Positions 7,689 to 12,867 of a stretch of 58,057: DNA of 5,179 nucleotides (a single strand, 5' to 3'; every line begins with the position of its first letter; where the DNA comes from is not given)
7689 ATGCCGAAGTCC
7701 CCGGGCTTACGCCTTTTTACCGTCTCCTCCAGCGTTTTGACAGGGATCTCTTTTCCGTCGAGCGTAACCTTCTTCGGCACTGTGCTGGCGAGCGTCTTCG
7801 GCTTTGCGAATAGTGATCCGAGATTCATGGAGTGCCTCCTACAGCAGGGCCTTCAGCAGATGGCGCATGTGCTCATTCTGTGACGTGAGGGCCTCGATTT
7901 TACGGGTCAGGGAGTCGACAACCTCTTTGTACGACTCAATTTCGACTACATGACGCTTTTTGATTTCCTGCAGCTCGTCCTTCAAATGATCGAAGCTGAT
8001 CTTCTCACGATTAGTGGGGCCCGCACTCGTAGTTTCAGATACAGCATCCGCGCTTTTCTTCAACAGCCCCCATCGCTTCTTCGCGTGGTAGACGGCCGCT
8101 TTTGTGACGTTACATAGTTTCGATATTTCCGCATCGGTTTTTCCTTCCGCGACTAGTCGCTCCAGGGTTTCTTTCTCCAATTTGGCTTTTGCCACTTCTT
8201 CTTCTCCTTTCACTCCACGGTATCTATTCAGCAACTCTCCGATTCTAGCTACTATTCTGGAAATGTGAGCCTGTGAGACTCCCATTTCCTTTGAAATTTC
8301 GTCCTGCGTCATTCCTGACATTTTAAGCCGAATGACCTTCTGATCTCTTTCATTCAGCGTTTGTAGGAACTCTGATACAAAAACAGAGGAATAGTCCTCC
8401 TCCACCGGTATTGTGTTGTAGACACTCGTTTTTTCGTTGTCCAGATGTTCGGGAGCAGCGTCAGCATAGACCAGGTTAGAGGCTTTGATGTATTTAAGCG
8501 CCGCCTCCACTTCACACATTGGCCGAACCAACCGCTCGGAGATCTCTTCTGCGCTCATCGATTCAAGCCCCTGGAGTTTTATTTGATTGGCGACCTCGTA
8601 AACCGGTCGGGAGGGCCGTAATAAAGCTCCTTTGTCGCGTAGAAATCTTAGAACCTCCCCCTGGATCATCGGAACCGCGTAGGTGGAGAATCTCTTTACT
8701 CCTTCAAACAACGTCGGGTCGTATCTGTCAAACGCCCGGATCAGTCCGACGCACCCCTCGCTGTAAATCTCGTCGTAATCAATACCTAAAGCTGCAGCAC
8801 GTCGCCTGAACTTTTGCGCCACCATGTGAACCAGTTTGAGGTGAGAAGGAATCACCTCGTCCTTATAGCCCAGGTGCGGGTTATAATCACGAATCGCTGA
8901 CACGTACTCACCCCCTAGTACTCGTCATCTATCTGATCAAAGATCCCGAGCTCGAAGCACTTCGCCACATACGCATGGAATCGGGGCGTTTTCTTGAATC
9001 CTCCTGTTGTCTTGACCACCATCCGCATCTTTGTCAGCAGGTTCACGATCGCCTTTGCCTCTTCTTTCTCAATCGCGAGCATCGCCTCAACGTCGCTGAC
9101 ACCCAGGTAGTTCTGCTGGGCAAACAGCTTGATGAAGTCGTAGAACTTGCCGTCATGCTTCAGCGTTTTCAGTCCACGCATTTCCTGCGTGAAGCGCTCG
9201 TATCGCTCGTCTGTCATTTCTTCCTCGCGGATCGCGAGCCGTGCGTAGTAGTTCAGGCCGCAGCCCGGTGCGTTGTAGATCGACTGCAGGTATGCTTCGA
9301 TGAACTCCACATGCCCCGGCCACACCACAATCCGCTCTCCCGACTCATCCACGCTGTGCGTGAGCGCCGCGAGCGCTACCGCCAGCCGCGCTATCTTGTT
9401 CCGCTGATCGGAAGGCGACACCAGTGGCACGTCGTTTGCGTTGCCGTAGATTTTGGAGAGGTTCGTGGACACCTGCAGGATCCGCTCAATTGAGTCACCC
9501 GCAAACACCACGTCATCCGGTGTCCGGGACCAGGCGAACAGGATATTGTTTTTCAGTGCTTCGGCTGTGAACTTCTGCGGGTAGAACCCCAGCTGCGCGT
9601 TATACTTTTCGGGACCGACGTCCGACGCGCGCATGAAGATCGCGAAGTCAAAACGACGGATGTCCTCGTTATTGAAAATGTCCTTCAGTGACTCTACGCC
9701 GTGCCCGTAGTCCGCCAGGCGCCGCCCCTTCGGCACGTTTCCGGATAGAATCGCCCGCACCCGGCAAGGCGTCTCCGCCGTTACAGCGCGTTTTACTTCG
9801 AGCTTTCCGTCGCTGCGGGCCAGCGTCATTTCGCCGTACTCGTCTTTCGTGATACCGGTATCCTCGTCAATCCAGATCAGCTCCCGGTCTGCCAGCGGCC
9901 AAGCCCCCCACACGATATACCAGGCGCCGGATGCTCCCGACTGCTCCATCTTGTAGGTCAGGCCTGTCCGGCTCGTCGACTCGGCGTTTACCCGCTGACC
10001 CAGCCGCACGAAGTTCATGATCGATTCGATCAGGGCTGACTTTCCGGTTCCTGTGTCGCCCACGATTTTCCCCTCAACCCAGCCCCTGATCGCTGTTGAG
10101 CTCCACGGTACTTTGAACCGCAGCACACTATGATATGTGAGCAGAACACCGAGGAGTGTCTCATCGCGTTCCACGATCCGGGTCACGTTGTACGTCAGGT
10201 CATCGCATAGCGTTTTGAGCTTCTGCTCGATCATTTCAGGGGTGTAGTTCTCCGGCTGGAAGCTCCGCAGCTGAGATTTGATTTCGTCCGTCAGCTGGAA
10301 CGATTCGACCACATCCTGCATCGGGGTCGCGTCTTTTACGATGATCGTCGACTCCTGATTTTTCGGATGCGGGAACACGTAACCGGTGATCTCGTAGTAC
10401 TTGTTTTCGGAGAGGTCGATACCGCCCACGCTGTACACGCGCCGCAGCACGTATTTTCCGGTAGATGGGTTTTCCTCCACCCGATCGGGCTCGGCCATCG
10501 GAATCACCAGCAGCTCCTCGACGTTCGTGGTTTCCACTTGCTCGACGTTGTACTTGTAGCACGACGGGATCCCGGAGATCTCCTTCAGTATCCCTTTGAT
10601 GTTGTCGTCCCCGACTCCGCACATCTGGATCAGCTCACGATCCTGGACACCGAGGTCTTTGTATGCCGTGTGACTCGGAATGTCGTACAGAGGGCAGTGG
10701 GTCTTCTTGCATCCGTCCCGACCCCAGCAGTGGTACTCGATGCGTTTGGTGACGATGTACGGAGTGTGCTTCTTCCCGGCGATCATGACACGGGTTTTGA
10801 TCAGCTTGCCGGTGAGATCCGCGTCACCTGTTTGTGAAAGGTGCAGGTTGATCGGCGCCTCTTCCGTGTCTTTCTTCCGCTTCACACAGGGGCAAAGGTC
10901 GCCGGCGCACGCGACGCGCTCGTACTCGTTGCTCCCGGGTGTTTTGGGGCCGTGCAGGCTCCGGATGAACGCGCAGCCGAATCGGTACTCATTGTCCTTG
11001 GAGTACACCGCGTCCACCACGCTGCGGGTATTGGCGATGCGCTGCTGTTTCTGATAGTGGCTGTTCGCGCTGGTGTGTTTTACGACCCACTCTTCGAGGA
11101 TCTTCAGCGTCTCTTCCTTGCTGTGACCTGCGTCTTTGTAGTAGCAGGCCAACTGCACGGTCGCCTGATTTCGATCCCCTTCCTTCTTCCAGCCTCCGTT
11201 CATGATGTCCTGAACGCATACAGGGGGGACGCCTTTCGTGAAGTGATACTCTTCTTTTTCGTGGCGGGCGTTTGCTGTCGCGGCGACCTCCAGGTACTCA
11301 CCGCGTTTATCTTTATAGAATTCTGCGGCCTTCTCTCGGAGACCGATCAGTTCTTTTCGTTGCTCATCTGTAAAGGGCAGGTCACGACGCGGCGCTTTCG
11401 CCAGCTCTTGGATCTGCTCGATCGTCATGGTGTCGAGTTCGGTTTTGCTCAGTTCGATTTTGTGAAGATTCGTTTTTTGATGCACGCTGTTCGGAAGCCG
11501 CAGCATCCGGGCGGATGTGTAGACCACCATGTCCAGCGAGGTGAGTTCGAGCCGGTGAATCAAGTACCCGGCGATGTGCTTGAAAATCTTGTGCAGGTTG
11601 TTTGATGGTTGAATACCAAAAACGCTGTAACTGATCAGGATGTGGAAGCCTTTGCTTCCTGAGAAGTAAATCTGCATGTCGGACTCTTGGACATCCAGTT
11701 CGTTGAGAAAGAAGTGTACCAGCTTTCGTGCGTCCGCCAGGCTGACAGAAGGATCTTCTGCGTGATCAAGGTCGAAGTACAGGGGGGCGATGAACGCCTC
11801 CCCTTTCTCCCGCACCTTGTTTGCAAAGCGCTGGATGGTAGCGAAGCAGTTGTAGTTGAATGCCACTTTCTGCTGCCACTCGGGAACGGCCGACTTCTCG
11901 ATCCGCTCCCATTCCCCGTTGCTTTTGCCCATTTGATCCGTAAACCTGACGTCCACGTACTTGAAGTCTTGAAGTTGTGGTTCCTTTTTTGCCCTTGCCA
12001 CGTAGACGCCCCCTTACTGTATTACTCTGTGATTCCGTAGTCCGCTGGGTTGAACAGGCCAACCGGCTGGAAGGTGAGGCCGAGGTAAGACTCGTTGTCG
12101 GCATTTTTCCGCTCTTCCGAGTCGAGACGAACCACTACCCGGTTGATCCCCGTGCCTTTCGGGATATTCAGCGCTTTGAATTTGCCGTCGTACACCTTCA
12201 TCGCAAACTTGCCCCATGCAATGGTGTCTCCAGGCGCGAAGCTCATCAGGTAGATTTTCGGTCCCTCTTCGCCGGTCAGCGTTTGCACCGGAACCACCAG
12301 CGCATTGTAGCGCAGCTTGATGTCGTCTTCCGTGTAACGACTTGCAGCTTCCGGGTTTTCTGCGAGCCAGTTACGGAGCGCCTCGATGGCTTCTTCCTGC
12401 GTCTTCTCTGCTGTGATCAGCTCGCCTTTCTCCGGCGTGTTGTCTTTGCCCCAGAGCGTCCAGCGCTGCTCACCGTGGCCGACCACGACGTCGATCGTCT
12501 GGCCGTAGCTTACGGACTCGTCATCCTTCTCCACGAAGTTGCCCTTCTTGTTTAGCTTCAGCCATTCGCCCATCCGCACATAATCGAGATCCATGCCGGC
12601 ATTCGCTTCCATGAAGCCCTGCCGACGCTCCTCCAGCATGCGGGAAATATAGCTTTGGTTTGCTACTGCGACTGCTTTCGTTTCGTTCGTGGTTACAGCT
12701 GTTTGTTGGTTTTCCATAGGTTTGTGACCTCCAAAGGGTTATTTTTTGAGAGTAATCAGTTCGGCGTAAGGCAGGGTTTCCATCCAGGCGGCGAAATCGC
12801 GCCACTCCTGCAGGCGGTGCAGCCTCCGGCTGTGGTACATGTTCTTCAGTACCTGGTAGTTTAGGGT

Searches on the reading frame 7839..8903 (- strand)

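Call 62: search_protein_families(library=phrogs, proteins=[window:7839-8903:-], max_evalue=0.00001)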
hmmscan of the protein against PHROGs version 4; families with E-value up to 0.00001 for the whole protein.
window:7839-8903:- (354 aa): 9 families
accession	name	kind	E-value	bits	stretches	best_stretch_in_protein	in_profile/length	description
phrog_351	-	transcription regulation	2e-53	183.2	1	9-302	500-826/928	RNA polymerase sigma factor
phrog_21612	-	transcription regulation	1.5e-41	143.7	1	12-233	13-227/600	RNA polymerase sigma factor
phrog_36098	-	transcription regulation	2.5e-11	44.7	1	31-101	32-106/223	RNA polymerase sigma factor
phrog_59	-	DNA, RNA and nucleotide metabolism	1.4e-07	32.3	1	142-334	221-363/423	HNH endonuclease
phrog_2538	-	head and packaging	4.7e-07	30.9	0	243-278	7-42/129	terminase small subunit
phrog_1740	-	transcription regulation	8.8e-07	28.8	0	167-228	150-215/567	RNA polymerase sigma factor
phrog_323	-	transcription regulation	1.2e-06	29.3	0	186-239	153-205/319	transcriptional regulator, D5-like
phrog_8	-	transcription regulation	1.5e-06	28.9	0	179-218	159-191/346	transcriptional regulator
phrog_6831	-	transcription regulation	2.6e-06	28.3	0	190-217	11-38/68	transcriptional regulator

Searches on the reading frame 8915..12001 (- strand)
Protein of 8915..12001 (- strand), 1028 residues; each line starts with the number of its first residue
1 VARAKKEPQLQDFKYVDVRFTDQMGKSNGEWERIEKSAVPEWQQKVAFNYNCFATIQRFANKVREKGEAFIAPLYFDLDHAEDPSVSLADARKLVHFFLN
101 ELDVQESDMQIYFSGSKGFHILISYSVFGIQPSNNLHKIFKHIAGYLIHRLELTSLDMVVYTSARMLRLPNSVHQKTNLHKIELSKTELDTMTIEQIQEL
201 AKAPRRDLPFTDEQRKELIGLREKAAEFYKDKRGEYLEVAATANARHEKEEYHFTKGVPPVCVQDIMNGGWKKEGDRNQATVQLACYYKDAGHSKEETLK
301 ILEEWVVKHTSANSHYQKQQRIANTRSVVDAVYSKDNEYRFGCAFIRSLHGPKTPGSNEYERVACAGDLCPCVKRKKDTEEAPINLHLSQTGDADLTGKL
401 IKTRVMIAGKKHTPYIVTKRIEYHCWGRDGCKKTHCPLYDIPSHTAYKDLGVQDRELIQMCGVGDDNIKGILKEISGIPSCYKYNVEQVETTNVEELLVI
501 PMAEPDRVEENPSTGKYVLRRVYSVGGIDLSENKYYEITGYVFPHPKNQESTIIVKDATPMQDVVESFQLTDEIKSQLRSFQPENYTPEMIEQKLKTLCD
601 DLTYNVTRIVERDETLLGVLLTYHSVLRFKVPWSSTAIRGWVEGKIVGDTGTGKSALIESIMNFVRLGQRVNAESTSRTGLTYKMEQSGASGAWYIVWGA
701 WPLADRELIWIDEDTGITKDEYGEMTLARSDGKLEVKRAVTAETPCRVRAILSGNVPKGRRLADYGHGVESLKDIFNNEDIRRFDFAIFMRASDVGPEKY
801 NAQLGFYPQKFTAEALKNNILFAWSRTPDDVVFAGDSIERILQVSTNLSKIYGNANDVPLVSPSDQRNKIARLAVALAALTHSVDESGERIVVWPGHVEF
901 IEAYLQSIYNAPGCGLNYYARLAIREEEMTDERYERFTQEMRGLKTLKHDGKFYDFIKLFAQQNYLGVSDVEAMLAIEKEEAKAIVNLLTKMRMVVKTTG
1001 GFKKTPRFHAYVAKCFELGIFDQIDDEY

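Call 62: search_protein_families(library=phrogs, proteins=[window:8915-12001:-], max_evalue=0.00001)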
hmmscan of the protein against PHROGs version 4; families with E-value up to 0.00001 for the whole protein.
window:8915-12001:- (1028 aa): 3 families
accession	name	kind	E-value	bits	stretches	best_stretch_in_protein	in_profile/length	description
phrog_18685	-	unknown function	0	1899.5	1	4-1028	2-1027/1028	-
phrog_16345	-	DNA, RNA and nucleotide metabolism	1.8e-42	146.4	1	63-346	57-324/972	primase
phrog_10371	-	DNA, RNA and nucleotide metabolism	9e-15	54.9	1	635-881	320-573/683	DNA helicase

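Call 64: search_dna_similar(query=window:8915-12001:-, collection=phages, mode=protein, max_rows=15)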
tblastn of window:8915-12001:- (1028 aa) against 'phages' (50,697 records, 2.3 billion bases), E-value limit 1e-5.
Records with a match: 89; places in all: 89; records where one place covers at least 80% of the query: 4.
Best place of each record, by identity: 60-80% 4; <60% 85.
By first word of the organism name: Microbacterium 36; Bacillus 15; Thermus 11; Vibrio 11; Pseudomonas 5; Arthrobacter 2; Caudoviricetes 2; Paenibacillus 2; Salinibacter 2; Weizmannia 1; and 2 more.
By host as written in the record: Microbacterium foliorum NRRL B-24224 25; Microbacterium foliorum NRRL B-24224 SEA 11; - 5; Thermus thermophilus 5; Thermus thermophilus HB8 4; Vibrio parahaemolyticus 4; Bacillus cereus 3; Vibrio crassostreae 3; and 21 more.
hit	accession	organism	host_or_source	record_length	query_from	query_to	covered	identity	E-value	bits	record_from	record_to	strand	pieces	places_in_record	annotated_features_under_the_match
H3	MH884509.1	Bacillus phage vB_BboS-125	Bacillus bogoriensis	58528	6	1028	100%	71.0%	0e+0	1503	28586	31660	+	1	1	DNA primase small subunit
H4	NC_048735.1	Bacillus phage vB_BboS-125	Bacillus bogoriensis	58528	6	1028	100%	71.0%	0e+0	1503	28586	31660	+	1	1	DNA primase small subunit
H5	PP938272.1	Bacillus phage PHBA67-T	Bacillus cereus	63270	1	1028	100%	69.3%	0e+0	1489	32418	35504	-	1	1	hypothetical protein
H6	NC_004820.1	Bacillus phage phBC6A51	Bacillus cereus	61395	1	1028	100%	68.9%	0e+0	1484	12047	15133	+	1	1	MCM domain family protein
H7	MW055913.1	Arthrobacter phage Wollypog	Arthrobacter globiformis B-2979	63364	401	1027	61%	27.7%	3e-38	162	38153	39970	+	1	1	50: DNA primase/helicase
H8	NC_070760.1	Arthrobacter phage Wollypog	Arthrobacter globiformis B-2979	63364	401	1027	61%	27.7%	3e-38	162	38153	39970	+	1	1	50: DNA primase/helicase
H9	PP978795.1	Microbacterium phage OverHedge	Microbacterium foliorum NRRL B-24224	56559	380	1006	61%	27.4%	3e-43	178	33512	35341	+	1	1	47: DNA primase/helicase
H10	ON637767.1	Microbacterium phage Kate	Microbacterium foliorum NRRL B-24224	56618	380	1006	61%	27.4%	3e-43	178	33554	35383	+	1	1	48: DNA primase/helicase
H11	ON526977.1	Microbacterium phage Potty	Microbacterium foliorum NRRL B-24224 SEA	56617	380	1006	61%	27.4%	3e-43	178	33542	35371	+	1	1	47: DNA primase/helicase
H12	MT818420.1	Microbacterium phage Gilda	Microbacterium foliorum NRRL B-24224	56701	380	1006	61%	27.4%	3e-43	178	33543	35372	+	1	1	47: DNA primase/helicase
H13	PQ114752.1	Microbacterium phage CoolCookie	Microbacterium foliorum NRRL B-24224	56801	380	1006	61%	27.4%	3e-43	178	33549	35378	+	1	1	47: DNA primase/helicase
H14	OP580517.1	Microbacterium phage Hager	Microbacterium foliorum NRRL B-24224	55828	380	1006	61%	27.4%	3e-43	178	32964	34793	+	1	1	48: DNA primase/helicase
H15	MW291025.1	Microbacterium phage Haunter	Microbacterium foliorum NRRL B-24224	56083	380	1006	61%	27.4%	3e-43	178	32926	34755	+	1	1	47: DNA primase/helicase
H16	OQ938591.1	Microbacterium phage Tedro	Microbacterium foliorum NRRL B-24224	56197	380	1006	61%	27.4%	3e-43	178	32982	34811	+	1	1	47: DNA primase/helicase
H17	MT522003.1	Microbacterium phage Rie18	Microbacterium foliorum NRRL B-24224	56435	380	1006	61%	27.4%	3e-43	178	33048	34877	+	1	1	47: DNA primase/helicase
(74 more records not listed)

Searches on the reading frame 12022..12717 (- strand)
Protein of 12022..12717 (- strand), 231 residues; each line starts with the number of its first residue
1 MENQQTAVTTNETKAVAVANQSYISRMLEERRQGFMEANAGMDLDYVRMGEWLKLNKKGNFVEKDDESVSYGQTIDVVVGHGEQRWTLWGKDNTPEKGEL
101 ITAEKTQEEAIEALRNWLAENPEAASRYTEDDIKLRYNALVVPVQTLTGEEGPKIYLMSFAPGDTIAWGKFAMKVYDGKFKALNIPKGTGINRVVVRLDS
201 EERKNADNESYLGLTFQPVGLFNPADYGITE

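Call 62: search_protein_families(library=phrogs, proteins=[window:12022-12717:-], max_evalue=0.00001)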
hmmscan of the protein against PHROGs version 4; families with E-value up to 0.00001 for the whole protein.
window:12022-12717:- (231 aa): 1 family
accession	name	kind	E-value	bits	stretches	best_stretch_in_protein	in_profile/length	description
phrog_17870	-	unknown function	2.8e-101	339.3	1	2-230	5-235/246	-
